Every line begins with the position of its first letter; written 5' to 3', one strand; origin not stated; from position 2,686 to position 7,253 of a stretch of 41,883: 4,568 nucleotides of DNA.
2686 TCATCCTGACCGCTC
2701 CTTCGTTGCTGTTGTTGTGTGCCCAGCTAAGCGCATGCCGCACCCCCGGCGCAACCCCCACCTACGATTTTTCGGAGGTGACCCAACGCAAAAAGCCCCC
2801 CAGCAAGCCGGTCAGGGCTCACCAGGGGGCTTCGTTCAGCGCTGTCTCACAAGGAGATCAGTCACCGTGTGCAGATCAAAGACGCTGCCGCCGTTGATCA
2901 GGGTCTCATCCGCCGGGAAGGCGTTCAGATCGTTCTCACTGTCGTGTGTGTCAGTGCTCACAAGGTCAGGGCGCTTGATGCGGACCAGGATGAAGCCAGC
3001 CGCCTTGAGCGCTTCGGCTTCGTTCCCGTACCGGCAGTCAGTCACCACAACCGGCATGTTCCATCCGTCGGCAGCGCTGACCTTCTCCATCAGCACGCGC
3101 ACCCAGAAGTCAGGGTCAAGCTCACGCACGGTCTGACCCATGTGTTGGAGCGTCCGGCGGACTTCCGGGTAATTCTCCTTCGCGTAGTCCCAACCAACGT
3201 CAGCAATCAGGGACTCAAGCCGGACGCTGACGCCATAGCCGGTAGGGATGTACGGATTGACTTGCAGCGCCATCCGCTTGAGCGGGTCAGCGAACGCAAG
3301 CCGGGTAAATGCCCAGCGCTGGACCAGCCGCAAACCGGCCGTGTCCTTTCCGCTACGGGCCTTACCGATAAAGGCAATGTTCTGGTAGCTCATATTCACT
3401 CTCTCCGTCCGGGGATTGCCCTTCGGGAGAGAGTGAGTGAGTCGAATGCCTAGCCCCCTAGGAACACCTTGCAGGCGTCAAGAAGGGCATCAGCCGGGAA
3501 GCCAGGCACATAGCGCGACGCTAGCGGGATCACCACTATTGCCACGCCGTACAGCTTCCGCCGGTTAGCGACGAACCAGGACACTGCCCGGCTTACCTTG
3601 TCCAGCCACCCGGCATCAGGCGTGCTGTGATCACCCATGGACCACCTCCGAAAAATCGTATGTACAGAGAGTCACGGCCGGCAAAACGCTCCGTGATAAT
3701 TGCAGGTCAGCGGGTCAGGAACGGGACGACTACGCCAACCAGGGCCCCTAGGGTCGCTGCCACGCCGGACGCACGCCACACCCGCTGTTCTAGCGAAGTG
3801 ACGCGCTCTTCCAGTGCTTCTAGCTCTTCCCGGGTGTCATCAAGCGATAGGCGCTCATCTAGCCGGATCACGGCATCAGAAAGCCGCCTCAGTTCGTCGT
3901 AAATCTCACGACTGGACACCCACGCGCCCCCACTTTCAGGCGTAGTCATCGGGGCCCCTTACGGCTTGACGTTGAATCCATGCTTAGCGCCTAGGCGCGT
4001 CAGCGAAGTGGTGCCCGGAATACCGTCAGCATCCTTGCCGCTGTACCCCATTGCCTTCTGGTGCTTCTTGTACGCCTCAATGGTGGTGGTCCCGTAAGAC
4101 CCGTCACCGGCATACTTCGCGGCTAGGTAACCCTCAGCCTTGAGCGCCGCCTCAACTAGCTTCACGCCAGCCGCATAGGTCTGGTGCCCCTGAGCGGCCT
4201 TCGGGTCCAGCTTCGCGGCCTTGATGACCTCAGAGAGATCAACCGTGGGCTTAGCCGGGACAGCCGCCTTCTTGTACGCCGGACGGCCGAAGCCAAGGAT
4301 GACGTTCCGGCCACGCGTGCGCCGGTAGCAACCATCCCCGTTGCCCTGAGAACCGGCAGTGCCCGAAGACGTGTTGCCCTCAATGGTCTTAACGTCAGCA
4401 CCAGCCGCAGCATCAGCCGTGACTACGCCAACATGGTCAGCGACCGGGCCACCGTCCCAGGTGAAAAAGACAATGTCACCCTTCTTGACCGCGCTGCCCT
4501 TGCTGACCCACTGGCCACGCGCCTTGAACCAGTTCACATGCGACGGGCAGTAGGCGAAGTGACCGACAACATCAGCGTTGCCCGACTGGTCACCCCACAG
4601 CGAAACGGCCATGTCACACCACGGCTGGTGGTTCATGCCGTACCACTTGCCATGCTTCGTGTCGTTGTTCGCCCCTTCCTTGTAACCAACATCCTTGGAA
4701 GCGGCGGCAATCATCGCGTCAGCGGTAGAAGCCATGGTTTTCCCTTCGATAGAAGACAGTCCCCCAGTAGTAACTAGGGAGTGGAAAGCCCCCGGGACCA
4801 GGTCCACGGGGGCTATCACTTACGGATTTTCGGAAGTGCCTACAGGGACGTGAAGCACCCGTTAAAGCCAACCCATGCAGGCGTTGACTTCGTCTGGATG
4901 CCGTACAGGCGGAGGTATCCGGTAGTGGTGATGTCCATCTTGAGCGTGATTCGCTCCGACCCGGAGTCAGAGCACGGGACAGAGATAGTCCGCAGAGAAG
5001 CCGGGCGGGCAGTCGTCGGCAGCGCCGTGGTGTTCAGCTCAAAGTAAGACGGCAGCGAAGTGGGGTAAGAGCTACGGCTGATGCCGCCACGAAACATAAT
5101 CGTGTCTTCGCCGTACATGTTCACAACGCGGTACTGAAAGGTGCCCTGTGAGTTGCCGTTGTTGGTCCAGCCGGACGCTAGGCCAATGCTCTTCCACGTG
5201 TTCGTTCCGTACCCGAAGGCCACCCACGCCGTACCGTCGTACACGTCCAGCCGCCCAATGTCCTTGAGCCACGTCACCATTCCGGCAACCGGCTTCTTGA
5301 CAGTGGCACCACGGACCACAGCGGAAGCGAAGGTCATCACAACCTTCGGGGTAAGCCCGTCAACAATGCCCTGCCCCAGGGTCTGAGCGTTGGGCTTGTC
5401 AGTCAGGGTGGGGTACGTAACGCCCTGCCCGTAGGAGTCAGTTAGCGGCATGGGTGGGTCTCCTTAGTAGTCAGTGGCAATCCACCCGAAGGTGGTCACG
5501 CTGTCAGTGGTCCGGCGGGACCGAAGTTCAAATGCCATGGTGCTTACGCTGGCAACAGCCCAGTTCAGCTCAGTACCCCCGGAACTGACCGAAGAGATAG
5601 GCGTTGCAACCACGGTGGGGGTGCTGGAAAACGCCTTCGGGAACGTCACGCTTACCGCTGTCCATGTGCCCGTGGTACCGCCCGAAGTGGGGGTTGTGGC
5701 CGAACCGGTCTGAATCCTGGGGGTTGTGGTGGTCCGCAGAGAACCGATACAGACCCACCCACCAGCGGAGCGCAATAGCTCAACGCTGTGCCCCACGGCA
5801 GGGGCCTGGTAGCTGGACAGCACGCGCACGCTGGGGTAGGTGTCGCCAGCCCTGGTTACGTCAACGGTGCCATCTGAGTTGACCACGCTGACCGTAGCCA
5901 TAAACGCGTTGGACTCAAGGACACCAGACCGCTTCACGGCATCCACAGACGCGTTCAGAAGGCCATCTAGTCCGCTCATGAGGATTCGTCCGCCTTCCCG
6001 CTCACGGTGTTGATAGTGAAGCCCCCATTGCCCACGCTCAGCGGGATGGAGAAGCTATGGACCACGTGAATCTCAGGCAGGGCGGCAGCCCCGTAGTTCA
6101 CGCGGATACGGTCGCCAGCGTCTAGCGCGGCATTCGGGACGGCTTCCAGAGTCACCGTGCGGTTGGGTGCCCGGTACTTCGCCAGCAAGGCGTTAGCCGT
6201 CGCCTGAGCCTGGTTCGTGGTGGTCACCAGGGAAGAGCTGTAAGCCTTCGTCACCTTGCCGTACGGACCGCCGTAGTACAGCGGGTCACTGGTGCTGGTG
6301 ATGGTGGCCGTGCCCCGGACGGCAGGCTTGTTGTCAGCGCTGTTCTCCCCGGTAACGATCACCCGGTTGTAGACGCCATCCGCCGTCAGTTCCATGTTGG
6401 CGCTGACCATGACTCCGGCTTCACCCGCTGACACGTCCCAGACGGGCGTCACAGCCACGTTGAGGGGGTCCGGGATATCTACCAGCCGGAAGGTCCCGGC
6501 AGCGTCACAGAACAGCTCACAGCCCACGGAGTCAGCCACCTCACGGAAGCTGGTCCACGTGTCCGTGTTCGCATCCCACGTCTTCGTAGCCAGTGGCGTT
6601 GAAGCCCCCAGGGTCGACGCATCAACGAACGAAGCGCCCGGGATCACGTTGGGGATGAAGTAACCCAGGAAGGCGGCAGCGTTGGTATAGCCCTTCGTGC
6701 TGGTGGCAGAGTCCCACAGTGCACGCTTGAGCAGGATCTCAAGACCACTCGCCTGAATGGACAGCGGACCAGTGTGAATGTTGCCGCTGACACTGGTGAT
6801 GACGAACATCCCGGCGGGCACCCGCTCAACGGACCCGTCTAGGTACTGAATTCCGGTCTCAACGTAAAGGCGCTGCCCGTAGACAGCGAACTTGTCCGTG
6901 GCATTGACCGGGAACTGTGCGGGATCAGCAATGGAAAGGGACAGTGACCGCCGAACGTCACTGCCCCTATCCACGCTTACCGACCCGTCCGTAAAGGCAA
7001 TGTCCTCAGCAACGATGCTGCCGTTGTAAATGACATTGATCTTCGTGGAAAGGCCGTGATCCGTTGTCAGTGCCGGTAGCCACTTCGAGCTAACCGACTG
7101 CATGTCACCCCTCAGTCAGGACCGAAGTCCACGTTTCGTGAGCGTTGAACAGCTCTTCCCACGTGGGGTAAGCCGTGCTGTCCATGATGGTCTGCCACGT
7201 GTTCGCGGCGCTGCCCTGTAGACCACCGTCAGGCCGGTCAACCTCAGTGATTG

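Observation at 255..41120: Family of about 12 non-canonical promoter-like motifs with a fixed 30-nt architecture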

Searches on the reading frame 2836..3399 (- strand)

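Call 12: search_protein_families(library=pfam, proteins=[window:2836-3399:-])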
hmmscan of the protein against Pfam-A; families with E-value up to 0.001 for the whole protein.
window:2836-3399:- (187 aa): 2 families
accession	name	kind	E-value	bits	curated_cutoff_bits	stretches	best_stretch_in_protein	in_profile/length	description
PF21448.3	DNMK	-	1.1e-17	64.8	27.1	1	76-177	126-230/232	Deoxynucleotide monophosphate kinase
PF04275.20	P-mevalo_kinase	-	6.2e-05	23.3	33.8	1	12-132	3-109/114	Phosphomevalonate kinase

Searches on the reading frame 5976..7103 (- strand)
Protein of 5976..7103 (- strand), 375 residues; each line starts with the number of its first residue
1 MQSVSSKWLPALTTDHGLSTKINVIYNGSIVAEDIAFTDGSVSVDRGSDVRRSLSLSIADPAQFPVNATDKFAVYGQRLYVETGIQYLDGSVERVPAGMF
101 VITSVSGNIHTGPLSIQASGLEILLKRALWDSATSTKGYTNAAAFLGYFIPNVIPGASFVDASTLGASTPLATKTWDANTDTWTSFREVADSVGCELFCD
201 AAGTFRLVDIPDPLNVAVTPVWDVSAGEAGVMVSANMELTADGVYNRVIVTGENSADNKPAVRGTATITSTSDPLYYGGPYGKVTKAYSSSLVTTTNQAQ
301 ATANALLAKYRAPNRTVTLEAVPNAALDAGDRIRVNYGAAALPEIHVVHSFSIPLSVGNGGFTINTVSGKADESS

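Call 85: search_protein_families(library=phrogs, proteins=[window:5976-7103:-])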
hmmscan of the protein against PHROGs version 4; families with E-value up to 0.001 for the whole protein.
window:5976-7103:- (375 aa): 2 families
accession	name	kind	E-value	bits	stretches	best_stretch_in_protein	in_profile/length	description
phrog_1887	-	tail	7.5e-81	274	1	1-372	285-659/670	tail protein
phrog_400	-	tail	7.8e-05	22.8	1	220-338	204-307/654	tail protein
